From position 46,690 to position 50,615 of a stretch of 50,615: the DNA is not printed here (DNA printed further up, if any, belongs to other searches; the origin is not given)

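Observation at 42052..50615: Seven-gene operon joining an HdrA-type giant flavoprotein, MvhD, a Flx-like NAD(P)H module and MetV-MetF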

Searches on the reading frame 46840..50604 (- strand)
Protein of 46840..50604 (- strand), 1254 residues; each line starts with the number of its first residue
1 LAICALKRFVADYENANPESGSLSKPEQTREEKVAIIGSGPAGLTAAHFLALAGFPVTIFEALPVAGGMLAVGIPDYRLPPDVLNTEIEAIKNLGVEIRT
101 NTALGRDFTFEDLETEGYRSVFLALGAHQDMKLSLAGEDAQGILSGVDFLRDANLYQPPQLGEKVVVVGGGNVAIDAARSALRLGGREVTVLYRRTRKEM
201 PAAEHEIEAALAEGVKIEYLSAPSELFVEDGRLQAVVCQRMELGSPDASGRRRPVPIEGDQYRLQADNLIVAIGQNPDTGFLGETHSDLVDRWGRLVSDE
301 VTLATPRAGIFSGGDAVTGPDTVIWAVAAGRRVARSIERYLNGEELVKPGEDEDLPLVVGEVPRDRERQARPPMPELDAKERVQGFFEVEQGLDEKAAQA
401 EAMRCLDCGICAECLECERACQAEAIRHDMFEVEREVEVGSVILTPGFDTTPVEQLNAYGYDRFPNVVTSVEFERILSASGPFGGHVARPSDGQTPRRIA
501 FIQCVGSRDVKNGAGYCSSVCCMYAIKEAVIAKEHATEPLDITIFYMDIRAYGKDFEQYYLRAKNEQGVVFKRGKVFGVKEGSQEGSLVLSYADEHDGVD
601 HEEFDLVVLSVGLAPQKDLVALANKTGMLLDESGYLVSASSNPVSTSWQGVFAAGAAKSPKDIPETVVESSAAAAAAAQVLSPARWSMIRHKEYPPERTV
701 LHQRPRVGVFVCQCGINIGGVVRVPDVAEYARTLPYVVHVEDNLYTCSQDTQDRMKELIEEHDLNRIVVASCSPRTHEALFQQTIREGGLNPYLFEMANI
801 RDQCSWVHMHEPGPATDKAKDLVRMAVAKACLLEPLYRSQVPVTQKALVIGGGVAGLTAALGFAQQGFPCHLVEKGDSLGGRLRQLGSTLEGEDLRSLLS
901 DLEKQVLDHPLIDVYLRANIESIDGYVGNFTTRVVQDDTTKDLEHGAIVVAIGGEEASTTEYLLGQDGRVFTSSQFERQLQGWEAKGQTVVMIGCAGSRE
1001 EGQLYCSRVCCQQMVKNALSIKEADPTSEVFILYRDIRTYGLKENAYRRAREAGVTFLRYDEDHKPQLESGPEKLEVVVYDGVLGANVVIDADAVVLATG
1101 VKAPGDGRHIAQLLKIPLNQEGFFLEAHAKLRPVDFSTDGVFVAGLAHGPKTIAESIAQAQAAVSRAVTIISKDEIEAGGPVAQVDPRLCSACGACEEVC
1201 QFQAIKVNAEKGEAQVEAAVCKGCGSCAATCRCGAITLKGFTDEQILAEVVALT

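Call 4: search_protein_families(library=pfam, proteins=[window:46840-50604:-], max_evalue=0.001)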
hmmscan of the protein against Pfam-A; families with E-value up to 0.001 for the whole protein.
window:46840-50604:- (1254 aa): 17 families
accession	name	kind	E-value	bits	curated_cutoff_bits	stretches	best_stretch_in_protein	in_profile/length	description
PF07992.20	Pyr_redox_2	-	2.2e-54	185.3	26.1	3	33-330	2-291/291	Pyridine nucleotide-disulphide oxidoreductase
PF01266.30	DAO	-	6.2e-15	56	27.9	2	847-880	2-35/353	FAD dependent oxidoreductase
PF13738.12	Pyr_redox_3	-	2.4e-14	53.7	30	1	160-314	163-305/305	Pyridine nucleotide-disulphide oxidoreductase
PF13450.12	NAD_binding_8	-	6e-14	52.5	21.9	2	36-69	1-34/68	NAD(P)-binding Rossmann-like domain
PF12831.13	FAD_oxidored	-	1e-12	48.5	27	2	848-896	3-52/416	FAD dependent oxidoreductase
PF00070.33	Pyr_redox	-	7.6e-11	42.8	22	1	164-213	1-48/82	Pyridine nucleotide-disulphide oxidoreductase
PF00890.30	FAD_binding_2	-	9.3e-11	42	20.4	2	847-882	2-37/414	FAD binding domain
PF01262.27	AlaDh_PNT_C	-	3.2e-09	36.9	23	0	164-198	30-63/214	Alanine dehydrogenase/PNT, C-terminal domain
PF01494.25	FAD_binding_3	-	2.8e-08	33.8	22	1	33-62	3-32/349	FAD binding domain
PF03486.20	HI0933_like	-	1.8e-07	31.3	50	0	846-886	2-42/244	HI0933-like protein Rossmann domain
PF01593.30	Amino_oxidase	-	3.7e-07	30.2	19.8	0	42-68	2-28/443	Flavin containing amine oxidoreductase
PF01946.23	Thi4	-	2.1e-06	27.6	26.2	1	30-69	16-57/235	Thi4 family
PF13241.12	NAD_binding_7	-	7.9e-06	26.8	22.1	0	162-200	7-41/104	Putative NAD(P)-binding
PF00037.32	Fer4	-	9.3e-06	25.7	21.1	1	1184-1206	2-24/24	4Fe-4S binding domain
PF12838.12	Fer4_7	-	0.00043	21.1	27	1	1190-1235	2-52/52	4Fe-4S dicluster domain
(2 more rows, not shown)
